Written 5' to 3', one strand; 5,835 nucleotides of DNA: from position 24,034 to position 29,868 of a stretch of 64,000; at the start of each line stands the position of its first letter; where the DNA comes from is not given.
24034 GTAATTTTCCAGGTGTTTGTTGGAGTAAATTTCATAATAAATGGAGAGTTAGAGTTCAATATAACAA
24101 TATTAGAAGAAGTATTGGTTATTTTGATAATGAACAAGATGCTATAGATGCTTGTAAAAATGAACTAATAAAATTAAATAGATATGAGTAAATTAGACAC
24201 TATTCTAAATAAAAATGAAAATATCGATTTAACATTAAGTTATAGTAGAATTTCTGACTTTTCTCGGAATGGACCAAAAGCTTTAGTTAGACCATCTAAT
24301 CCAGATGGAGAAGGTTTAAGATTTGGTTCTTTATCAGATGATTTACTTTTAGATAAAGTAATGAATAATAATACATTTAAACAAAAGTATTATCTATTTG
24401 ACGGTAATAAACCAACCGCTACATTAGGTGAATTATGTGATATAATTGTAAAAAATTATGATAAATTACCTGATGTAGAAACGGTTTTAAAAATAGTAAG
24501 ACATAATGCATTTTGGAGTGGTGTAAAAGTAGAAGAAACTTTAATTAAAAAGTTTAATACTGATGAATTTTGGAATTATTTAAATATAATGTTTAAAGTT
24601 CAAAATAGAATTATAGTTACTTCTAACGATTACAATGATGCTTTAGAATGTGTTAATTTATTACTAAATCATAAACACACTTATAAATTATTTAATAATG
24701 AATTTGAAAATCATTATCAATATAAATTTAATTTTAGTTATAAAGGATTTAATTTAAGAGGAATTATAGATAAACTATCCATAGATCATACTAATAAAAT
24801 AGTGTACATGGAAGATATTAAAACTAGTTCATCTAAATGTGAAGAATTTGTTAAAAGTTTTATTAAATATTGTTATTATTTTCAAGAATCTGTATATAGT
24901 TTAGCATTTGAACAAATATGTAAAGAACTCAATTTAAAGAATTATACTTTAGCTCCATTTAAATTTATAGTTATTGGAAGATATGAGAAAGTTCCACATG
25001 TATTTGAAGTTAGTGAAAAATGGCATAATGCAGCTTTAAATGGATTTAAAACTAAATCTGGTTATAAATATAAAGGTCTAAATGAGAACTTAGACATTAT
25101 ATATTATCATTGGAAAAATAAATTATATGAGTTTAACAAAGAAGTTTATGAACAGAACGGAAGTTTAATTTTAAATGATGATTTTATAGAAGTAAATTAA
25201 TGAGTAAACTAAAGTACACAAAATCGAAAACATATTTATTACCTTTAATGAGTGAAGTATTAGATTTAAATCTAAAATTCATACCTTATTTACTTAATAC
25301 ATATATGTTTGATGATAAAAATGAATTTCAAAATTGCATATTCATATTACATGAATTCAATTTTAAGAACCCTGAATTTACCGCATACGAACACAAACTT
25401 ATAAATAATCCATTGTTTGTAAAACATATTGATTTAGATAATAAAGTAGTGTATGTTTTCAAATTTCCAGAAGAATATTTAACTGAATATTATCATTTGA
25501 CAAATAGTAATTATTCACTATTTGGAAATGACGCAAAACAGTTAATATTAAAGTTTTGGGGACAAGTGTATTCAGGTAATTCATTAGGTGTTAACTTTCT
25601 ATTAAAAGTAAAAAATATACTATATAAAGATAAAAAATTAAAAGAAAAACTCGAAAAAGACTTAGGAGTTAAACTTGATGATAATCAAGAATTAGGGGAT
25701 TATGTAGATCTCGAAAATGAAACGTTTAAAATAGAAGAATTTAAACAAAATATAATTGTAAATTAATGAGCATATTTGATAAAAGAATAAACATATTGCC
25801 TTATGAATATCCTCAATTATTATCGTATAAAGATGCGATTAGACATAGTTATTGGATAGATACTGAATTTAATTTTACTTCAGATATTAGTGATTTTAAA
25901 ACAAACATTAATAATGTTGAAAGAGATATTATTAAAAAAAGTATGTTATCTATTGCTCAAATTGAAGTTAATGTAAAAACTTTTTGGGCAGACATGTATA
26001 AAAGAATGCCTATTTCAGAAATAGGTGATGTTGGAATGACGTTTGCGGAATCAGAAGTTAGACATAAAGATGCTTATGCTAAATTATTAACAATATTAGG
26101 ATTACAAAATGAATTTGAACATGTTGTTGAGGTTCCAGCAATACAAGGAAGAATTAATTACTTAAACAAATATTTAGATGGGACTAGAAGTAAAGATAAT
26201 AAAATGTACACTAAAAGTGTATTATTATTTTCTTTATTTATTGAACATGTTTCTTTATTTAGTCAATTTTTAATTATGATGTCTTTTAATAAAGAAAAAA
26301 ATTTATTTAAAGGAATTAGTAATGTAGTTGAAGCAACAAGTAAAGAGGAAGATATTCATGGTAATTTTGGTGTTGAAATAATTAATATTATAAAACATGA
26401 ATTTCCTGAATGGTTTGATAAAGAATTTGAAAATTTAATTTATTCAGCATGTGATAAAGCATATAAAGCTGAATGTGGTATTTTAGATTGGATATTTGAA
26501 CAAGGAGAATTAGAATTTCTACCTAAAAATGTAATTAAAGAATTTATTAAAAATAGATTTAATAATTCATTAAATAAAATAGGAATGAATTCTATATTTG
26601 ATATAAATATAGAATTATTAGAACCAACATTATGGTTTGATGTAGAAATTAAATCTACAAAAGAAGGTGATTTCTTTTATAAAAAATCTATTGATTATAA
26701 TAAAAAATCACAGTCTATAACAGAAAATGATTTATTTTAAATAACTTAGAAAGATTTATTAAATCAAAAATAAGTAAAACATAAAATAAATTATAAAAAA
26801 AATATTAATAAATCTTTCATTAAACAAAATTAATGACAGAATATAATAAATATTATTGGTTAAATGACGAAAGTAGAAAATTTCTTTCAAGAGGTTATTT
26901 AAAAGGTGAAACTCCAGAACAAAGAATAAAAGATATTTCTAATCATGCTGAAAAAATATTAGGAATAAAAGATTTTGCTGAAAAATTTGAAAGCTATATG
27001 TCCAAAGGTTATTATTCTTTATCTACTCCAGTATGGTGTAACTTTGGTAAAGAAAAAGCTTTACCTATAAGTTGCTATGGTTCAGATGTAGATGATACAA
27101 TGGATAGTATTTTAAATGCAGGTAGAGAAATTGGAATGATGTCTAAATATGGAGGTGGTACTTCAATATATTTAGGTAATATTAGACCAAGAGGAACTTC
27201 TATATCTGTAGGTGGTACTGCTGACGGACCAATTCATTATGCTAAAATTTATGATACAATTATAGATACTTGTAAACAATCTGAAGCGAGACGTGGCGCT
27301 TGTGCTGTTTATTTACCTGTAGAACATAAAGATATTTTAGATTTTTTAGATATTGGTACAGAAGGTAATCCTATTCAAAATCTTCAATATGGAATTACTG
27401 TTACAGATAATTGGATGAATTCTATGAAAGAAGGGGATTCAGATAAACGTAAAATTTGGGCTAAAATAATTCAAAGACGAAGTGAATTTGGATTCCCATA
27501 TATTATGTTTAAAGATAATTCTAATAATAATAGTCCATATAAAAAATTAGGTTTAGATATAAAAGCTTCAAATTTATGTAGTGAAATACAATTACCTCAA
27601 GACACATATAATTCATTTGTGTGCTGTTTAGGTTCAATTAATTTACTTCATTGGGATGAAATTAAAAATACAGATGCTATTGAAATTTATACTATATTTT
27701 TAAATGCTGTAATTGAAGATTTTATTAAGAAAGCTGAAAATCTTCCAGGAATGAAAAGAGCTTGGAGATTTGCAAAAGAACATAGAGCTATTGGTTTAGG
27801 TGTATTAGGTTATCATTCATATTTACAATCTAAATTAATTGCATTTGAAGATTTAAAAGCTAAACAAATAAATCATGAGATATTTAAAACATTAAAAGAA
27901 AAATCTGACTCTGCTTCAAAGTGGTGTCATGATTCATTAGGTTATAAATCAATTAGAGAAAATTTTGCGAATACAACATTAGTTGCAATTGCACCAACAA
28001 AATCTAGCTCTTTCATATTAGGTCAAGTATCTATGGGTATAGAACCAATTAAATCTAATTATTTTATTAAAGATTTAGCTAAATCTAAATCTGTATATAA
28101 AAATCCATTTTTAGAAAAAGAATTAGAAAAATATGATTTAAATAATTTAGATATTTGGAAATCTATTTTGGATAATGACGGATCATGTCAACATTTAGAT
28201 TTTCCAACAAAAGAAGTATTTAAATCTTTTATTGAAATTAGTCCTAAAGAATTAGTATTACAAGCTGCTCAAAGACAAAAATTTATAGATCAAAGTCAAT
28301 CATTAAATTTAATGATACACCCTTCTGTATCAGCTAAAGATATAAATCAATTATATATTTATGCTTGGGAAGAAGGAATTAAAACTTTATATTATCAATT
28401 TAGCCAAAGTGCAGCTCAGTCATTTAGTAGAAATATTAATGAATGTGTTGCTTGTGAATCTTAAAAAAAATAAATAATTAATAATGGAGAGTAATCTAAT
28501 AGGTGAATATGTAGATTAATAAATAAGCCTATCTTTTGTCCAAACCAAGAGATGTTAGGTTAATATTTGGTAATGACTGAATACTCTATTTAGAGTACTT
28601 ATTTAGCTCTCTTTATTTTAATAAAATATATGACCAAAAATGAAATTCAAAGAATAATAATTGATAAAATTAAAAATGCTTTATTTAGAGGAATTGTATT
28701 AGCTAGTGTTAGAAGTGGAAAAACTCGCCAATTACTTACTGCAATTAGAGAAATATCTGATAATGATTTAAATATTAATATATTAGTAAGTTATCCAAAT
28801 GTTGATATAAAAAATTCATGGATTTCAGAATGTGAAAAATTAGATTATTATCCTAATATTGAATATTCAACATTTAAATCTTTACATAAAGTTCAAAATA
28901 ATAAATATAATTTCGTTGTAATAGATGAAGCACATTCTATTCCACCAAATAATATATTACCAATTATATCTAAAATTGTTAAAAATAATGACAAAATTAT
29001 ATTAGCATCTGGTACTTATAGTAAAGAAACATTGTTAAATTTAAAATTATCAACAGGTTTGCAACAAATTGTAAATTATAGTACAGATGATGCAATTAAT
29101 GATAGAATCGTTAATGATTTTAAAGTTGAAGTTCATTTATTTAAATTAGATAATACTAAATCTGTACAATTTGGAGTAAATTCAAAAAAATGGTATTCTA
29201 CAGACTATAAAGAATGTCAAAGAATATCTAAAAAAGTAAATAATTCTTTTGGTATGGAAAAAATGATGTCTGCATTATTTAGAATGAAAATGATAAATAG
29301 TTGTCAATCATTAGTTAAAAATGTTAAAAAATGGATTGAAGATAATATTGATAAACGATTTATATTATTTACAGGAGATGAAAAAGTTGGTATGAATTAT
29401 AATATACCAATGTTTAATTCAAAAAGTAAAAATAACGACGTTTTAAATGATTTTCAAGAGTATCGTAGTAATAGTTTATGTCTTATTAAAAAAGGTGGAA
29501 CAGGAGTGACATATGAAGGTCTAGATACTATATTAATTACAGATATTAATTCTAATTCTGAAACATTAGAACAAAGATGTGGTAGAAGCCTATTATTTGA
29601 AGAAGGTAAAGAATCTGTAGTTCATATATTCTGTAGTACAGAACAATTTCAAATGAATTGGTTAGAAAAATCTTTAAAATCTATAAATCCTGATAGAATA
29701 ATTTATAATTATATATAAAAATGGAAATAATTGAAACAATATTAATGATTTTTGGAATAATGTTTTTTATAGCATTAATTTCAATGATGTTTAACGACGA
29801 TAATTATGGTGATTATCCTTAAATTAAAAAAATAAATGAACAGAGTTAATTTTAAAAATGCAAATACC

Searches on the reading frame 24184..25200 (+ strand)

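Call 28: search_protein_families(library=pfam, proteins=[window:24184-25200:+], max_evalue=0.001)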
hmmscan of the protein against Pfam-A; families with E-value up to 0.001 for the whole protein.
window:24184-25200:+ (338 aa): 0 families

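Call 65: search_protein_families(library=phrogs, proteins=[window:24184-25200:+], max_evalue=0.00001)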
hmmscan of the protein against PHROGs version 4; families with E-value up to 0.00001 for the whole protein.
window:24184-25200:+ (338 aa): 1 family
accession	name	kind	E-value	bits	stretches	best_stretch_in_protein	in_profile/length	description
phrog_412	-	DNA, RNA and nucleotide metabolism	1.3e-12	48.7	1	45-272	187-355/440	exonuclease VIII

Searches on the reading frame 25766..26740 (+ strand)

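Call 28: search_protein_families(library=pfam, proteins=[window:25766-26740:+], max_evalue=0.001)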
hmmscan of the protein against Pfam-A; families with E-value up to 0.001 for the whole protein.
window:25766-26740:+ (324 aa): 1 family
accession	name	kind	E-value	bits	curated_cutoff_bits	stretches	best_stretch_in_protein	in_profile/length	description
PF00268.27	Ribonuc_red_sm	-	4.9e-54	184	33.6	1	7-280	1-276/281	Ribonucleotide reductase, small chain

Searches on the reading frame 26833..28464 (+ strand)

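Call 27: search_protein_families(library=pfam, proteins=[window:26833-28464:+], max_evalue=0.001)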
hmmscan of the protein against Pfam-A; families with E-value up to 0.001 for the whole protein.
window:26833-28464:+ (543 aa): 2 families
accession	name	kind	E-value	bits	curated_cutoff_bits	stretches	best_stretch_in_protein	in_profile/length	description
PF02867.20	Ribonuc_red_lgC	-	2.2e-96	324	23.9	3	361-521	361-522/523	Ribonucleotide reductase, barrel domain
PF00317.26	Ribonuc_red_lgN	-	8.3e-07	29.4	28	1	12-75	5-76/77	Ribonucleotide reductase, all-alpha domain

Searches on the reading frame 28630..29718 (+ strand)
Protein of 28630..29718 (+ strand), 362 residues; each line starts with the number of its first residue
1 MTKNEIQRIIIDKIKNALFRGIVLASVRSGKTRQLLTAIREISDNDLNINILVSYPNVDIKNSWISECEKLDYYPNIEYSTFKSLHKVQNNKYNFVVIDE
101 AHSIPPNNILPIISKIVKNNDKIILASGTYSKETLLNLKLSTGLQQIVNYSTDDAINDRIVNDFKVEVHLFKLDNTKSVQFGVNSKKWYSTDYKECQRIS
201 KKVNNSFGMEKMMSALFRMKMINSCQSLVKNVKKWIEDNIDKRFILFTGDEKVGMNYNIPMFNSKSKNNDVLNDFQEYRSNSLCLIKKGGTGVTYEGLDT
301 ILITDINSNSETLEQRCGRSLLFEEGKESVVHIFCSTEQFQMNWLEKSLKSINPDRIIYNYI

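Call 28: search_protein_families(library=pfam, proteins=[window:28630-29718:+], max_evalue=0.001)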
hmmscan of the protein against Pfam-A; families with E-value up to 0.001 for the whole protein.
window:28630-29718:+ (362 aa): 4 families
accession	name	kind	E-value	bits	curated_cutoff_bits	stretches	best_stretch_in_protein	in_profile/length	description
PF00271.37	Helicase_C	-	3.5e-06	27.7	23.5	1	264-320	50-106/110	Helicase conserved C-terminal domain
PF00265.24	TK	-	8.2e-06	26.2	20.6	1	23-127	6-110/176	Thymidine kinase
PF00270.35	DEAD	-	1.3e-05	25.4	26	0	69-133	90-162/167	DEAD/DEAH box helicase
PF04851.21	ResIII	-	5.7e-05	23.5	22.5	0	85-126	118-157/164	Type III restriction enzyme, res subunit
